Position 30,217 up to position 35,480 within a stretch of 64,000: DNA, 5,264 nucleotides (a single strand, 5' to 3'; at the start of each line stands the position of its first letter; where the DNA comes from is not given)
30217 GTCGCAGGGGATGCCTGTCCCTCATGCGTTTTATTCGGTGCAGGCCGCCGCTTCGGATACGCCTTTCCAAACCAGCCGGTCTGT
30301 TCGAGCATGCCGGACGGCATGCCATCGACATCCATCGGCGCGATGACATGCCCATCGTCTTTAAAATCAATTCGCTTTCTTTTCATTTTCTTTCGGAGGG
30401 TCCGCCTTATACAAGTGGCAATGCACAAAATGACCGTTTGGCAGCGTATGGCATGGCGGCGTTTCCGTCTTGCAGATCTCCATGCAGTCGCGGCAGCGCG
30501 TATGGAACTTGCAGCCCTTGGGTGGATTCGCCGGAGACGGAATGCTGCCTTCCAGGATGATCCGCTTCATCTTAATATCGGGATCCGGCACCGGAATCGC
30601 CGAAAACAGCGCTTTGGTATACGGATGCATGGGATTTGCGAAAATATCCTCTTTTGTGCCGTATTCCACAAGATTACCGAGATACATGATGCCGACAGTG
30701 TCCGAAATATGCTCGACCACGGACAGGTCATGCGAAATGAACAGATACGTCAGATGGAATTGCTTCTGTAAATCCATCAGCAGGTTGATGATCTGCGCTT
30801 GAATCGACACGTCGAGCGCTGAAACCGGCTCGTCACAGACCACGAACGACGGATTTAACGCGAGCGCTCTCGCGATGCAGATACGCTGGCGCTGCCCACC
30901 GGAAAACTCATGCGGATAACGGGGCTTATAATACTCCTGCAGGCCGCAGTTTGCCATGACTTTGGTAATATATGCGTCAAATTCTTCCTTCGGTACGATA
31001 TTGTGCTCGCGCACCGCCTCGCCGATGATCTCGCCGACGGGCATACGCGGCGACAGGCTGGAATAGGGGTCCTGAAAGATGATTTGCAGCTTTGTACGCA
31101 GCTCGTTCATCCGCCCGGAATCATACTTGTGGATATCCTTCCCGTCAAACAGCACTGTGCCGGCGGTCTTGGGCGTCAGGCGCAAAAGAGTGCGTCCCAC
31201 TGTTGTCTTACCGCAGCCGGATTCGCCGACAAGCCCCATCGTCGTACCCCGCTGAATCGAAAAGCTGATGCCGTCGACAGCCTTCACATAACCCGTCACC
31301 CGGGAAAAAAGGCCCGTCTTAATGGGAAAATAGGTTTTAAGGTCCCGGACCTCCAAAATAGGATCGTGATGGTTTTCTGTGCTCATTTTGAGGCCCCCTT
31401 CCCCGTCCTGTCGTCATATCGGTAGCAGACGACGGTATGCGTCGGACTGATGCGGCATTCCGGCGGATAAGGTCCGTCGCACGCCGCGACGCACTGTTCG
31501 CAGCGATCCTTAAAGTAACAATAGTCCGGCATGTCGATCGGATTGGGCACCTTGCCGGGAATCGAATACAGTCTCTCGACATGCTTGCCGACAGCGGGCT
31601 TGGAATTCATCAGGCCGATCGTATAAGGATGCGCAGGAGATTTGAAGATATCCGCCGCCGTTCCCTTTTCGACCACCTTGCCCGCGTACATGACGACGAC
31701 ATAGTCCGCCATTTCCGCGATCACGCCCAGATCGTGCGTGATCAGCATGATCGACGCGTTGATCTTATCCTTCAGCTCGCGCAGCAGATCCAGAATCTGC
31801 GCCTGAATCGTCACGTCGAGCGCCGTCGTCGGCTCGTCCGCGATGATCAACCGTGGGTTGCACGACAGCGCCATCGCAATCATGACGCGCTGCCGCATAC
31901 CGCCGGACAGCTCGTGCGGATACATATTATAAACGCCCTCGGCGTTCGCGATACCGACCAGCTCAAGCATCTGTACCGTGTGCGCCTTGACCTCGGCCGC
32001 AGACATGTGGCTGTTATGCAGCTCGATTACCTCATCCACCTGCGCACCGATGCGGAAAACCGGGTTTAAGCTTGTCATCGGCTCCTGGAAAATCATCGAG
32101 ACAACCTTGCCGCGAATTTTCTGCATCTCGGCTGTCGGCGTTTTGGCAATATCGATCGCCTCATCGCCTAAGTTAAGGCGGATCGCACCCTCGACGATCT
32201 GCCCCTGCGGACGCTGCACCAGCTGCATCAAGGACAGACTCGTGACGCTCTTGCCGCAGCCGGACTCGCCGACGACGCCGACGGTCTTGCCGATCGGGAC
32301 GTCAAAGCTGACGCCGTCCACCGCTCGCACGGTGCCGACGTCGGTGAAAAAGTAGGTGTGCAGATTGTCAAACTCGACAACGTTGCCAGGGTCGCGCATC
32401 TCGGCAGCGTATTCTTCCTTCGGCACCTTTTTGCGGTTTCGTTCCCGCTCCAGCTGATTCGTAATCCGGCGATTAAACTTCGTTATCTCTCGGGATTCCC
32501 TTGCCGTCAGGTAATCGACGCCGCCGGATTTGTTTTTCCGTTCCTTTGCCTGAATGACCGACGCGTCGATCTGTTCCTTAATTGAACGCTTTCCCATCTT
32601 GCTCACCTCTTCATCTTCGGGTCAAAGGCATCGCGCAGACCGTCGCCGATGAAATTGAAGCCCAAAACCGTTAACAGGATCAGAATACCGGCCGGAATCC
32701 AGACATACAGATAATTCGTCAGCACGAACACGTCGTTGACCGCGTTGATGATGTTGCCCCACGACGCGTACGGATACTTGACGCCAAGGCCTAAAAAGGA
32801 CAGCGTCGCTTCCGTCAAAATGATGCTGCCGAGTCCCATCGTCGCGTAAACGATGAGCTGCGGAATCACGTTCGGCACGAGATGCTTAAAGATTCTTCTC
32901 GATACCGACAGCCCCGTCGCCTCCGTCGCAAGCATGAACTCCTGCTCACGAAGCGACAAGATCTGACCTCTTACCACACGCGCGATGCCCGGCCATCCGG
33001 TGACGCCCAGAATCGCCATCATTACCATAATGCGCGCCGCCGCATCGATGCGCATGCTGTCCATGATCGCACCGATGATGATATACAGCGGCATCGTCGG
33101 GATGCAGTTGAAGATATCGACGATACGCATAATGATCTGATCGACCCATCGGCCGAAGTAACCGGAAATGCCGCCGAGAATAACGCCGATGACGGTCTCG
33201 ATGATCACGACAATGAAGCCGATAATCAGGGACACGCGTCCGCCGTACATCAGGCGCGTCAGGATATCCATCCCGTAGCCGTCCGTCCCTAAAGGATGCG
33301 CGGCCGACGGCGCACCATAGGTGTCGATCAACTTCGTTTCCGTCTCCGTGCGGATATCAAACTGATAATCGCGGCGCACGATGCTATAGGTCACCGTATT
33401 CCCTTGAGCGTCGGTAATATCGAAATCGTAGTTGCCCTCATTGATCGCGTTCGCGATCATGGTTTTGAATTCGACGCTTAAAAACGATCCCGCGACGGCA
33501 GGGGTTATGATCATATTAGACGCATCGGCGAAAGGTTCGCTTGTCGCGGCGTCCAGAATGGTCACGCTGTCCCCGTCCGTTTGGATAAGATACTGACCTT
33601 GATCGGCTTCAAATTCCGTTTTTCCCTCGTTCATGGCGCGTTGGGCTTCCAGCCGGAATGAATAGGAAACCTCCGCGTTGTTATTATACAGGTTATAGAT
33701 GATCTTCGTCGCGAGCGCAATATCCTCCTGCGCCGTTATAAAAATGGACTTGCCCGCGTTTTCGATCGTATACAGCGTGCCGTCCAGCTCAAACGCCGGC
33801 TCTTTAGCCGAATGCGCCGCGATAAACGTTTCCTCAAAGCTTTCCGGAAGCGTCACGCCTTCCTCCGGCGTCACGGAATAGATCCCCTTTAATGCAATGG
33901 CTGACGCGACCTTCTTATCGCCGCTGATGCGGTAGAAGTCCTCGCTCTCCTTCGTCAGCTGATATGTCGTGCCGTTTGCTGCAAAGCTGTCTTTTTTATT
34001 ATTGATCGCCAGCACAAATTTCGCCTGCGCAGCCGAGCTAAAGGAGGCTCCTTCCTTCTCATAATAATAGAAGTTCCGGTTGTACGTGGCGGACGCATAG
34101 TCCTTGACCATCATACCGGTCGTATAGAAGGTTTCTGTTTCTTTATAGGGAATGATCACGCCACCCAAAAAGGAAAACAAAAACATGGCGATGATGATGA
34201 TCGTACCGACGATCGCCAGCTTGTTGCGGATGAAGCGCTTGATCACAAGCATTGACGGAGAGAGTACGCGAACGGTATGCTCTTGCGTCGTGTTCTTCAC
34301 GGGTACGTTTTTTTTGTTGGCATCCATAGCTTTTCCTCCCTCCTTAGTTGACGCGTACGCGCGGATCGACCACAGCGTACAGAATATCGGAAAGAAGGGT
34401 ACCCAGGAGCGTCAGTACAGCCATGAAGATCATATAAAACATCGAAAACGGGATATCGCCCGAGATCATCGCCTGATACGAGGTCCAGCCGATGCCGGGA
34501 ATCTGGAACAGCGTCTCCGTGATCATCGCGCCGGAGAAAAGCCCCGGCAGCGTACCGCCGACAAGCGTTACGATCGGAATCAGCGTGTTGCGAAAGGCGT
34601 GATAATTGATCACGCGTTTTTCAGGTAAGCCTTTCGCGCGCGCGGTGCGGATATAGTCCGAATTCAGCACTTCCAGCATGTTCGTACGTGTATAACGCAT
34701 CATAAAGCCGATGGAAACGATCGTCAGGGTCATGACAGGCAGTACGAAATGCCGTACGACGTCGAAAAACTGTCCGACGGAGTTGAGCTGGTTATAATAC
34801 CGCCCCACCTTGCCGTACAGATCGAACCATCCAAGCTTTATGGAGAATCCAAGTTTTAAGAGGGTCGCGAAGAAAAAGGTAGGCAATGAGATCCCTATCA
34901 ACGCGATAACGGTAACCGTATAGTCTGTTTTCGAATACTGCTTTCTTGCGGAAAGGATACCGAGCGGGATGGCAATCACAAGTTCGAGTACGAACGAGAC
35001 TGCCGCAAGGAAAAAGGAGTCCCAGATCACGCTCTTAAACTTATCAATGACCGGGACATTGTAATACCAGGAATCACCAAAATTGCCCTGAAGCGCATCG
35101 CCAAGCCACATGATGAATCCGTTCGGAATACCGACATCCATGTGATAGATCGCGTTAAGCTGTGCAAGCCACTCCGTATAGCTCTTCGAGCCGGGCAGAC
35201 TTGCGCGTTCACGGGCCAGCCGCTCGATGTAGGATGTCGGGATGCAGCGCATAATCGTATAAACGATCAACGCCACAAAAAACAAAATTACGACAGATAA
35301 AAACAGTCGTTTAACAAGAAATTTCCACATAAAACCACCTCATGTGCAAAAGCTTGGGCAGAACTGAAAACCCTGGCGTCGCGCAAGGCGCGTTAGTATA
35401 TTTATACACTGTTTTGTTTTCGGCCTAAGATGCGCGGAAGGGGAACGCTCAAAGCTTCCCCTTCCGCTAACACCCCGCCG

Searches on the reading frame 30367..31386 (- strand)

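Call 91: search_protein_families(library=pfam, proteins=[window:30367-31386:-], max_evalue=0.00001)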
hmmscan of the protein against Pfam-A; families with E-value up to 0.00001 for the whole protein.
window:30367-31386:- (339 aa): 3 families
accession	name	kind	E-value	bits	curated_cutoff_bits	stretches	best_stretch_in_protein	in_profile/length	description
PF00005.33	ABC_tran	-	1.7e-31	110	25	1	38-188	2-136/137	ABC transporter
PF08352.17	oligo_HPY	-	6.7e-21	74.9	27.1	1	240-305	1-65/65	Oligopeptide/dipeptide transporter, C-terminal region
PF13304.12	AAA_21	-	8.2e-06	26.5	27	0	152-224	229-303/304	AAA domain, putative AbiEii toxin, Type IV TA system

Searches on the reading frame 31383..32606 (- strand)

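Call 9: search_protein_families(library=padloc, proteins=[window:31383-32606:-], max_evalue=0.001)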
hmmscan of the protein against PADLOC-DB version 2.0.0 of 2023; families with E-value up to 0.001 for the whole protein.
window:31383-32606:- (407 aa): 6 families
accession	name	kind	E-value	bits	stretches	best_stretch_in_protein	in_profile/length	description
PDLC04135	mad3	-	3.5e-26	90.6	2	227-312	258-348/374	mads_3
PDLC04140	mad8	-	3.8e-11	41.1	1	94-297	15-238/314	mads_8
PDLC02914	ATPase-Toprim_I-B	-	1.5e-06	25.6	1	251-301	203-253/443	-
PDLC02980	AriA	-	9.4e-06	23.8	1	217-296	222-303/304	-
PDLC04164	AriA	-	4.8e-05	21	1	231-297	170-237/253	-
PDLC04238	PDC-M01A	-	0.00076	16.3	0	229-306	404-484/564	-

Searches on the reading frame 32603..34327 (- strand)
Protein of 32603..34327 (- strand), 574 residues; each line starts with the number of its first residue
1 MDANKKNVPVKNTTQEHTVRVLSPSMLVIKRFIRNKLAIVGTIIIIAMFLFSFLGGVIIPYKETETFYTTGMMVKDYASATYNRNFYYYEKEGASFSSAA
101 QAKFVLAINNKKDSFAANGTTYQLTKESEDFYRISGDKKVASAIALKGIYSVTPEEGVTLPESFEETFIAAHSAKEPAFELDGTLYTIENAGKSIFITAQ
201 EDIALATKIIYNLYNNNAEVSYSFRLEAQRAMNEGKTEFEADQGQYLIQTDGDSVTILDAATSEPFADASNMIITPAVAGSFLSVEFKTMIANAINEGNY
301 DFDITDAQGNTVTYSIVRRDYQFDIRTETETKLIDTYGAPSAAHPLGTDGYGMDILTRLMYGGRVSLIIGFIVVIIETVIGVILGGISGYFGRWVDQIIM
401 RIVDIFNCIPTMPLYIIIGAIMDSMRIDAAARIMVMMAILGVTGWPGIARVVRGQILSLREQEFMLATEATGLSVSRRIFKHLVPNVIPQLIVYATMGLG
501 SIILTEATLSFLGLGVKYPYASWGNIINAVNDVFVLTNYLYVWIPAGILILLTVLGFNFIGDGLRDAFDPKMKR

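Call 7: search_protein_families(library=pfam, proteins=[window:32603-34327:-], max_evalue=0.00001)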
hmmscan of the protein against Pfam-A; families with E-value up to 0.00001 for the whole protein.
window:32603-34327:- (574 aa): 2 families
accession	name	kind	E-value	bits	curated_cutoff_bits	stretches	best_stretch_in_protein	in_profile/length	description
PF00528.27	BPD_transp_1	-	8.9e-30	104.2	26.4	1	381-574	1-184/184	Binding-protein-dependent transport system inner membrane component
PF12911.12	OppC_N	-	3.1e-10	40.2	23.9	1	23-68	1-46/53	N-terminal TM domain of oligopeptide transport permease C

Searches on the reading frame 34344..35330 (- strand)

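Call 91: search_protein_families(library=pfam, proteins=[window:34344-35330:-], max_evalue=0.00001)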
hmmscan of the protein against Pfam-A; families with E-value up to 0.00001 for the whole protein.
window:34344-35330:- (328 aa): 1 family
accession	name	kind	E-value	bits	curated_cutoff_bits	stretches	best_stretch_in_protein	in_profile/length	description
PF00528.27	BPD_transp_1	-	1.6e-41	142.5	26.4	1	120-326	1-183/184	Binding-protein-dependent transport system inner membrane component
